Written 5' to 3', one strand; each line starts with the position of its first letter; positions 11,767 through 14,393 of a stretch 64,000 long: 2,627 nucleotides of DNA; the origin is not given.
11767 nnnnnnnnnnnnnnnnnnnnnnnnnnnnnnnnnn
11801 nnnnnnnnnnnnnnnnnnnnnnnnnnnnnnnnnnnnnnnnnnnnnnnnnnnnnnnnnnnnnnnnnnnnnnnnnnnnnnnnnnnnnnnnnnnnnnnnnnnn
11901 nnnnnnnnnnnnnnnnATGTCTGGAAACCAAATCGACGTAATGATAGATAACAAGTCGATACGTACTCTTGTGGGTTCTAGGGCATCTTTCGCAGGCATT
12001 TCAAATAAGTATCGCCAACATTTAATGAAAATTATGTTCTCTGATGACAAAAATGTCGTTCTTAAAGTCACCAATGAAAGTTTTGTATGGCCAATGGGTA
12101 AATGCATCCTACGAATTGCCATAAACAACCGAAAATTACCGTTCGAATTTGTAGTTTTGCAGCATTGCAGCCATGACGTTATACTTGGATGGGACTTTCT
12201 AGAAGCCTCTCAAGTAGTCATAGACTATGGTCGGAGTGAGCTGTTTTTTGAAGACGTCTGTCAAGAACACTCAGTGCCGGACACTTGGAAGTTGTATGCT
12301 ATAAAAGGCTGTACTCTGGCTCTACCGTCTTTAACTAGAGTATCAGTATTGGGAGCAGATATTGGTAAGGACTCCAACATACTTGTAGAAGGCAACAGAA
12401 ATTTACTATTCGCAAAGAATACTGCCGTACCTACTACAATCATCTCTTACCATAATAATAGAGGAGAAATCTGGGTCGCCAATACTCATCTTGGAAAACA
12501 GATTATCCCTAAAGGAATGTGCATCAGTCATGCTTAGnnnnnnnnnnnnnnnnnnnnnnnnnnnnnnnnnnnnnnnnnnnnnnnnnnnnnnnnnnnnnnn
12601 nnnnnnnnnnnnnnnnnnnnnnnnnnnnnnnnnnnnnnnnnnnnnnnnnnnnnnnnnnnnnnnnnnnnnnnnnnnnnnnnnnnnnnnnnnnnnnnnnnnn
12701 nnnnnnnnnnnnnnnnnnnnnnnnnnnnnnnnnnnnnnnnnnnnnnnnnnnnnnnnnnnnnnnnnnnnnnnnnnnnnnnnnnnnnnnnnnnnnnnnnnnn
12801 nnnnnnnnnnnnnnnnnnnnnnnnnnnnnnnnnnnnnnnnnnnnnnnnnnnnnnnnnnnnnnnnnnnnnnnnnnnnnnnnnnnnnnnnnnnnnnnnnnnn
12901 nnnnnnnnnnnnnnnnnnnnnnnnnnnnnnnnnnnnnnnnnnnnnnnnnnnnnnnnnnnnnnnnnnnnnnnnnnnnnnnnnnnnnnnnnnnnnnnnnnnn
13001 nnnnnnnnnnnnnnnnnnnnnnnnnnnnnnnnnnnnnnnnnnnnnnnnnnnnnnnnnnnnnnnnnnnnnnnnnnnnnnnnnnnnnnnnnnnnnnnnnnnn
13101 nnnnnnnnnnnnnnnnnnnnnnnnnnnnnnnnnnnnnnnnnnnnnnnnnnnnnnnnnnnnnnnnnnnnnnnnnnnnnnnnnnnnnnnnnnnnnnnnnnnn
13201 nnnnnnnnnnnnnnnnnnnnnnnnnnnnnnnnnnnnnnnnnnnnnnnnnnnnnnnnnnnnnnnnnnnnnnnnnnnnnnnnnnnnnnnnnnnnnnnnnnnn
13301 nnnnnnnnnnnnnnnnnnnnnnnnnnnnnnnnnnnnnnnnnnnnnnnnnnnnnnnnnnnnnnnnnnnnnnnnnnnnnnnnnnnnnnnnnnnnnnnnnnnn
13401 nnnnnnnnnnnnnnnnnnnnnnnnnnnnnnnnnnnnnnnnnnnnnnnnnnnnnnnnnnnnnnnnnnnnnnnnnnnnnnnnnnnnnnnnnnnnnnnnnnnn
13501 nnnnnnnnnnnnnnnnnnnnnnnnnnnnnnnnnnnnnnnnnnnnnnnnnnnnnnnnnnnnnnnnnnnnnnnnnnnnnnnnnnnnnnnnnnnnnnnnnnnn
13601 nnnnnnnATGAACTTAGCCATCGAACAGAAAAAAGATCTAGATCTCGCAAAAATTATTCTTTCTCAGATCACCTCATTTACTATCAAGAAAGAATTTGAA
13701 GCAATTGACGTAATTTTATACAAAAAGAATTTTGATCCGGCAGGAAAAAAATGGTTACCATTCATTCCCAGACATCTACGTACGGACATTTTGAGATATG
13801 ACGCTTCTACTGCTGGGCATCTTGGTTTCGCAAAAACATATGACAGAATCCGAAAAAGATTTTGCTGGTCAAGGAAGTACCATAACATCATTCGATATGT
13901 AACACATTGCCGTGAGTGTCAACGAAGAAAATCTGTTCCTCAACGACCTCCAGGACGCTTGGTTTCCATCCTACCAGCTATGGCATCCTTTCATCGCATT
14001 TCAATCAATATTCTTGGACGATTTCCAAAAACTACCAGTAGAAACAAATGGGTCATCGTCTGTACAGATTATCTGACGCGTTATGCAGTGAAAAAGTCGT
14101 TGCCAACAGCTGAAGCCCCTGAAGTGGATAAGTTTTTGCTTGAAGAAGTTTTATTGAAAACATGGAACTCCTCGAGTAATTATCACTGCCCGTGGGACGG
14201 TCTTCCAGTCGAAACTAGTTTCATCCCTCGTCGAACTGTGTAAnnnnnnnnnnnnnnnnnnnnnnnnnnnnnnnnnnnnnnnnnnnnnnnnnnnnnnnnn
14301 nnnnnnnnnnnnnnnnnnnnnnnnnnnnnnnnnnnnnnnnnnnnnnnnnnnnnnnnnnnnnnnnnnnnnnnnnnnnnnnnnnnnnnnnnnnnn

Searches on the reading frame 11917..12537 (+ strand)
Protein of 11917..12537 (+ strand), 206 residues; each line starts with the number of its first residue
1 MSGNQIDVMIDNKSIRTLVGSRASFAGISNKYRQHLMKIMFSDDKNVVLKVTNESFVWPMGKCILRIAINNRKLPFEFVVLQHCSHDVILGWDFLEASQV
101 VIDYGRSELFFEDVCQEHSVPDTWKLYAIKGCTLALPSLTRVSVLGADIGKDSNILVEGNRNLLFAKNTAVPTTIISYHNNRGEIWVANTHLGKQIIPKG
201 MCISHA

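Call 38: search_protein_families(library=pfam, proteins=[window:11917-12537:+], max_evalue=0.01)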
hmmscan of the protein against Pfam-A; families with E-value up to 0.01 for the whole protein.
window:11917-12537:+ (206 aa): 2 families
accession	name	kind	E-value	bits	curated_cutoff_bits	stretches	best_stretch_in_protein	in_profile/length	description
PF08284.16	RVP_2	-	9.3e-05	22.7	20.3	1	10-111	28-130/136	Retroviral aspartyl protease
PF09668.16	Asp_protease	-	0.00086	19.9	26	1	6-103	12-109/109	Aspartyl protease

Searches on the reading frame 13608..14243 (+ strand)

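Call 38: search_protein_families(library=pfam, proteins=[window:13608-14243:+], max_evalue=0.01)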
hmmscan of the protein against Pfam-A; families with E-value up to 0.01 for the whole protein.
window:13608-14243:+ (211 aa): 2 families
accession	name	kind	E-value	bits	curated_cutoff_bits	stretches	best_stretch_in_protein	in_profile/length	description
PF17921.7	Integrase_H2C2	-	1.8e-15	57.2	25.5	1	53-109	1-58/59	Integrase zinc binding domain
PF09337.16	zf-H2C2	-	0.00081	20.1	25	1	71-105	5-39/39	H2C2 zinc finger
